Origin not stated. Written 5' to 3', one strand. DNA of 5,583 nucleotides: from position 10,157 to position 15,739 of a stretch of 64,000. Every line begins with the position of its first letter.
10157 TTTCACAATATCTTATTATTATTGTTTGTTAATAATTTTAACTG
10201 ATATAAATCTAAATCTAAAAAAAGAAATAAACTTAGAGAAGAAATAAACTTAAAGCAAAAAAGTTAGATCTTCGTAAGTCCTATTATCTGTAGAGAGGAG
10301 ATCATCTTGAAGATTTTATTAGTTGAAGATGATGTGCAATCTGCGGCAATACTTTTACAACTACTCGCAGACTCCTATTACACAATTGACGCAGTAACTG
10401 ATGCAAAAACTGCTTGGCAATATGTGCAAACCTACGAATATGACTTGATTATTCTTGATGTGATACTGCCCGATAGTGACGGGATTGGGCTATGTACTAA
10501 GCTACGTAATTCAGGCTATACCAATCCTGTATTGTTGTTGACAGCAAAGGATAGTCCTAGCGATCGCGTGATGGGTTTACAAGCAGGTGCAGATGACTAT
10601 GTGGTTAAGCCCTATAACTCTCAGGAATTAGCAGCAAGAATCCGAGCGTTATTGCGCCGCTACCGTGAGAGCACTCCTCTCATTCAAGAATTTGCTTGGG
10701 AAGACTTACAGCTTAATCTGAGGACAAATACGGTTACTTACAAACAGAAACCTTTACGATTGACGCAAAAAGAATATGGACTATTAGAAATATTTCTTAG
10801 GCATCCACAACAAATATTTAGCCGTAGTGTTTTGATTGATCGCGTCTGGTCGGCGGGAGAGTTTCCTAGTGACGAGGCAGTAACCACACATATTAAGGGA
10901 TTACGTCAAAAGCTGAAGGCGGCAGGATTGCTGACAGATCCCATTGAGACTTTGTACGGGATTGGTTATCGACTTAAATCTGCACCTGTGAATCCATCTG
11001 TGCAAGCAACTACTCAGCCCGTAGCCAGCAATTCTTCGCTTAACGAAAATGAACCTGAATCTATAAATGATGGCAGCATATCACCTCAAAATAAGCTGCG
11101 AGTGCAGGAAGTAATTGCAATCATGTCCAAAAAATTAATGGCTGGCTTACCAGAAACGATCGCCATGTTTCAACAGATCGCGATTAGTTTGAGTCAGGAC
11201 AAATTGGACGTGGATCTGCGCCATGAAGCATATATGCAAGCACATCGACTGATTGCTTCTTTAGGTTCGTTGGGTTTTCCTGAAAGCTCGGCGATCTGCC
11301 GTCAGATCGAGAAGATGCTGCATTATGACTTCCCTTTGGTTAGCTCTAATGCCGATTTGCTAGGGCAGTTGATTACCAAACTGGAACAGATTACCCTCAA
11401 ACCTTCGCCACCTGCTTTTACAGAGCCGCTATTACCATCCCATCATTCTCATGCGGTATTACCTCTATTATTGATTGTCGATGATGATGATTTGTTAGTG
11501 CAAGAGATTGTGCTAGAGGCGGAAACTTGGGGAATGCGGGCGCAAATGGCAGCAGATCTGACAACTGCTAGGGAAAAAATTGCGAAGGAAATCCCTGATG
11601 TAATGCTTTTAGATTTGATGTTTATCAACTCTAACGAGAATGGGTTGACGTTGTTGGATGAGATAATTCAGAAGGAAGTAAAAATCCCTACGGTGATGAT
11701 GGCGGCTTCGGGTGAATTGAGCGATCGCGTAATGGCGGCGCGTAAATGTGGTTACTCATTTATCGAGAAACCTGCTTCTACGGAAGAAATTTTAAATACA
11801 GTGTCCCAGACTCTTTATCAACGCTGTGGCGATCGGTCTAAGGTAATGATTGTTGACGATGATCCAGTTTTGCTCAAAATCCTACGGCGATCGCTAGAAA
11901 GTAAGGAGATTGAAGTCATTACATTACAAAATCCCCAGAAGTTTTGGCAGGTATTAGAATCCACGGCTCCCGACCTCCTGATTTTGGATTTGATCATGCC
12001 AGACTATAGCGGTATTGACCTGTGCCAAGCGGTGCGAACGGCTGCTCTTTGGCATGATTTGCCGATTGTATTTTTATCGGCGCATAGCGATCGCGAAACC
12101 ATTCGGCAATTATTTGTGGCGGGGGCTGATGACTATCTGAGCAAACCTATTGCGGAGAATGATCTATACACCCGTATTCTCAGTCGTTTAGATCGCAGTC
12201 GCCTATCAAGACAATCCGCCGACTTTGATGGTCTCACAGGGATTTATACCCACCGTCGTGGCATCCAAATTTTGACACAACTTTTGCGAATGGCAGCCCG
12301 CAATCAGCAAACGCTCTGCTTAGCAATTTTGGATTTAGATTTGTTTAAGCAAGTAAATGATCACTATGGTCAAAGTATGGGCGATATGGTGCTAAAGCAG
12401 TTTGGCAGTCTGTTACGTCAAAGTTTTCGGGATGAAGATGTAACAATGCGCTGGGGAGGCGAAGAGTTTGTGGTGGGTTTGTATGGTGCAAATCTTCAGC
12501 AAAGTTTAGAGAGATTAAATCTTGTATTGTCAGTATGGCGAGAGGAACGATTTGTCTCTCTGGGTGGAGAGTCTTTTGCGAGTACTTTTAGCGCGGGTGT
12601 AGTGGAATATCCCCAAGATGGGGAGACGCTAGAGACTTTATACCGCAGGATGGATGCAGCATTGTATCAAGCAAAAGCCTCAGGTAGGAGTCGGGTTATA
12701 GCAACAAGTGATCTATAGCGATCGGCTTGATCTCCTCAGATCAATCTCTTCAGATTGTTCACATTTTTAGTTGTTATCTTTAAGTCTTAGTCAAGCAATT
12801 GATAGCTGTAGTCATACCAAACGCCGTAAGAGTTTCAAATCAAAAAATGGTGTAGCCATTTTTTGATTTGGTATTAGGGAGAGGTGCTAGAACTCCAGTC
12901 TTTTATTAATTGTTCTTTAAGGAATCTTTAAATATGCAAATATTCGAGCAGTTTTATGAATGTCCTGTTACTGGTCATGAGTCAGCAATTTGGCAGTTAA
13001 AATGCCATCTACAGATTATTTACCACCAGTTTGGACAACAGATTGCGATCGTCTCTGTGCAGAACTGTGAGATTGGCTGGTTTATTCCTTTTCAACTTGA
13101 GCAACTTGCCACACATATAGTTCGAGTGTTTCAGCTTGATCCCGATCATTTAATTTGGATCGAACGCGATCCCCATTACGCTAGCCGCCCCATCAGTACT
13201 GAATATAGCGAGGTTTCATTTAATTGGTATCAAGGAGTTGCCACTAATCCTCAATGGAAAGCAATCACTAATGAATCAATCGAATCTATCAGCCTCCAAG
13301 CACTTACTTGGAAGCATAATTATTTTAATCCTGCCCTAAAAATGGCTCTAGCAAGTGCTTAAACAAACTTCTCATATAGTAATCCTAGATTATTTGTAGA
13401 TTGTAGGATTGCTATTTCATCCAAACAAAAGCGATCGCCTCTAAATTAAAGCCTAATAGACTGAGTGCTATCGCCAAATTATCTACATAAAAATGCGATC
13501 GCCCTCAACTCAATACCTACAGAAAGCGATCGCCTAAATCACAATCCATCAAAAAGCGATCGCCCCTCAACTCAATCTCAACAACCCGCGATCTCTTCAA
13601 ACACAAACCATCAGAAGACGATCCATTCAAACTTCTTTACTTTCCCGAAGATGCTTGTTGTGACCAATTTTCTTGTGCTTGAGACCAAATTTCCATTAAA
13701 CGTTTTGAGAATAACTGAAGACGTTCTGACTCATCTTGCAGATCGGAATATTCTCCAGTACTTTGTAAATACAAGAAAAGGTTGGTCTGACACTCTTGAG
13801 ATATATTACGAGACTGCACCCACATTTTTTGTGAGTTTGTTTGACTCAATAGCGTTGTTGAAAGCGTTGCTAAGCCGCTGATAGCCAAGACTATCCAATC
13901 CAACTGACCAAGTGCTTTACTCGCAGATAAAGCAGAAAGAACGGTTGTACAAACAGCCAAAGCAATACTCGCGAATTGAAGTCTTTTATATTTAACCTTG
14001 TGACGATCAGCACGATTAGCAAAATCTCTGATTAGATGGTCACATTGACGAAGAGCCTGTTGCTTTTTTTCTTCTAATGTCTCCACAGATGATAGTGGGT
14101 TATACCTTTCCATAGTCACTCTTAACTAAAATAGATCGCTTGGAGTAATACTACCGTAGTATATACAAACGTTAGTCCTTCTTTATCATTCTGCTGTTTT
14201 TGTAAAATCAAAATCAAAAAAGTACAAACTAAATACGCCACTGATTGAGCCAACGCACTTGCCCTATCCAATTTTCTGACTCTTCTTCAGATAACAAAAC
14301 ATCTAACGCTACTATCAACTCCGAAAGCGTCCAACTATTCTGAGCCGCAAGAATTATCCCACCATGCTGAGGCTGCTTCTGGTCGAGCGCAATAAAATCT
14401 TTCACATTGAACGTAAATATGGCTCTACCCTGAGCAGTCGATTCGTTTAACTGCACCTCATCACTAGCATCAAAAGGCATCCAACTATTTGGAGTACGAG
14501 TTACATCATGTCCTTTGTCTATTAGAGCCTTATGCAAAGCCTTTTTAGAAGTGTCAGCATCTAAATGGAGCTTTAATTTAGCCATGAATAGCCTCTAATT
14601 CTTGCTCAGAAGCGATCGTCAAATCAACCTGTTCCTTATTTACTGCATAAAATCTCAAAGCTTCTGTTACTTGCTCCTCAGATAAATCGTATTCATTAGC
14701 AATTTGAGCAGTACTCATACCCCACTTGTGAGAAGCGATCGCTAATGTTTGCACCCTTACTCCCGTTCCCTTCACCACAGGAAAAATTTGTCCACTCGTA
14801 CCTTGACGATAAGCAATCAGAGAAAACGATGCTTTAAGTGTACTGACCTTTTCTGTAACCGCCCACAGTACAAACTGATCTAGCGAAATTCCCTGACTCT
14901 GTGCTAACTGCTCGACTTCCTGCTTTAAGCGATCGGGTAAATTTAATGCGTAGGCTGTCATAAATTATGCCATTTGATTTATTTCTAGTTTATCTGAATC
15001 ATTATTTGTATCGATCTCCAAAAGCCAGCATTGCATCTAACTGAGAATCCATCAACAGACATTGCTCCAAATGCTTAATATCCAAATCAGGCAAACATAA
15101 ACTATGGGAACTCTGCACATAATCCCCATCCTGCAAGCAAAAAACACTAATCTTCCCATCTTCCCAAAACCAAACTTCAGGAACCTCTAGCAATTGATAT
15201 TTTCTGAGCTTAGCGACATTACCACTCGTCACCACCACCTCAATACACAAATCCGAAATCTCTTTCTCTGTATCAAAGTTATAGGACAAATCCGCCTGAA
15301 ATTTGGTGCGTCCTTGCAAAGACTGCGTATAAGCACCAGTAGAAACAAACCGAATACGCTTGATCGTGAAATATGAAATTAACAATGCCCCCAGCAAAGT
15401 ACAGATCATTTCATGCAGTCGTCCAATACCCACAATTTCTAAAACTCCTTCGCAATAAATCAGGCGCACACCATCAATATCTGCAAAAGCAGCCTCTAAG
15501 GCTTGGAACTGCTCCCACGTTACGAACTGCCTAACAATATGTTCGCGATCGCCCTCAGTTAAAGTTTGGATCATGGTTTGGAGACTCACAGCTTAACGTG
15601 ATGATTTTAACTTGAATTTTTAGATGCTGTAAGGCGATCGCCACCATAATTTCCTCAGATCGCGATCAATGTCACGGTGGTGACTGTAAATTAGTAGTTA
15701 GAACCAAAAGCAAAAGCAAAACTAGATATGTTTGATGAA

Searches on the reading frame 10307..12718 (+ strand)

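Call 47: search_protein_families(library=pfam, proteins=[window:10307-12718:+], max_evalue=0.0001)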
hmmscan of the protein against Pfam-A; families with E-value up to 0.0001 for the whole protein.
window:10307-12718:+ (803 aa): 3 families
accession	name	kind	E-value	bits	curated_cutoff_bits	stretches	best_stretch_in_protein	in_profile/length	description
PF00072.30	Response_reg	-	3.3e-72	240.2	30.2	3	513-624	1-110/111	Response regulator receiver domain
PF00990.26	GGDEF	-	7.9e-36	123.7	23.8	1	638-796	1-161/161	Diguanylate cyclase, GGDEF domain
PF00486.34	Trans_reg_C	-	4.6e-22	78.3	26.2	1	148-223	2-77/77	Transcriptional regulatory protein, C terminal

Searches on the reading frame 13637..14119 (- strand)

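Call 47: search_protein_families(library=pfam, proteins=[window:13637-14119:-], max_evalue=0.0001)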
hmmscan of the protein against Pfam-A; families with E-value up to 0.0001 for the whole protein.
window:13637-14119:- (160 aa): 2 families
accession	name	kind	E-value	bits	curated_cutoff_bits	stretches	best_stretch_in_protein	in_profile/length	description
PF14015.11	DUF4231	-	3.3e-11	44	24.7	1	34-131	7-102/103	Protein of unknown function (DUF4231)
PF18184.6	SLATT_3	-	2.8e-07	31.4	26.3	1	36-154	6-129/155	SMODS and SLOG-associating 2TM effector domain 3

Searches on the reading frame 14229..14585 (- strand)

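Call 49: search_protein_families(library=pfam, proteins=[window:14229-14585:-], max_evalue=0.0001)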
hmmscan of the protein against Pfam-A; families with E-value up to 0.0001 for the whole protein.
window:14229-14585:- (118 aa): 1 family
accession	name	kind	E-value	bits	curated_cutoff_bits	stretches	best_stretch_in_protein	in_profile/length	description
PF18480.7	DUF5615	-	9e-09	35.6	23.8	1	5-109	2-103/110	Domain of unknown function (DUF5615)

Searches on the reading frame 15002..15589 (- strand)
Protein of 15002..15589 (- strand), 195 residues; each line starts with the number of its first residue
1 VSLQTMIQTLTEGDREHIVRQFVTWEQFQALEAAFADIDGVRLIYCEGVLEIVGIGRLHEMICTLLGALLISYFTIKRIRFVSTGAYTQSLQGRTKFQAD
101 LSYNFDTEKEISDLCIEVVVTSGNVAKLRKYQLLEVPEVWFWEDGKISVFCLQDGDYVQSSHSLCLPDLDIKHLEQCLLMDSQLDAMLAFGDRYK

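Call 47: search_protein_families(library=pfam, proteins=[window:15002-15589:-], max_evalue=0.0001)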
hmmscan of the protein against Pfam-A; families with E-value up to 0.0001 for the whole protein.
window:15002-15589:- (195 aa): 1 family
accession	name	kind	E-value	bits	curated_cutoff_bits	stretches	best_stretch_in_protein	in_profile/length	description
PF05685.18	Uma2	-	6.5e-14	52.2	27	1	25-179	1-165/172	Putative restriction endonuclease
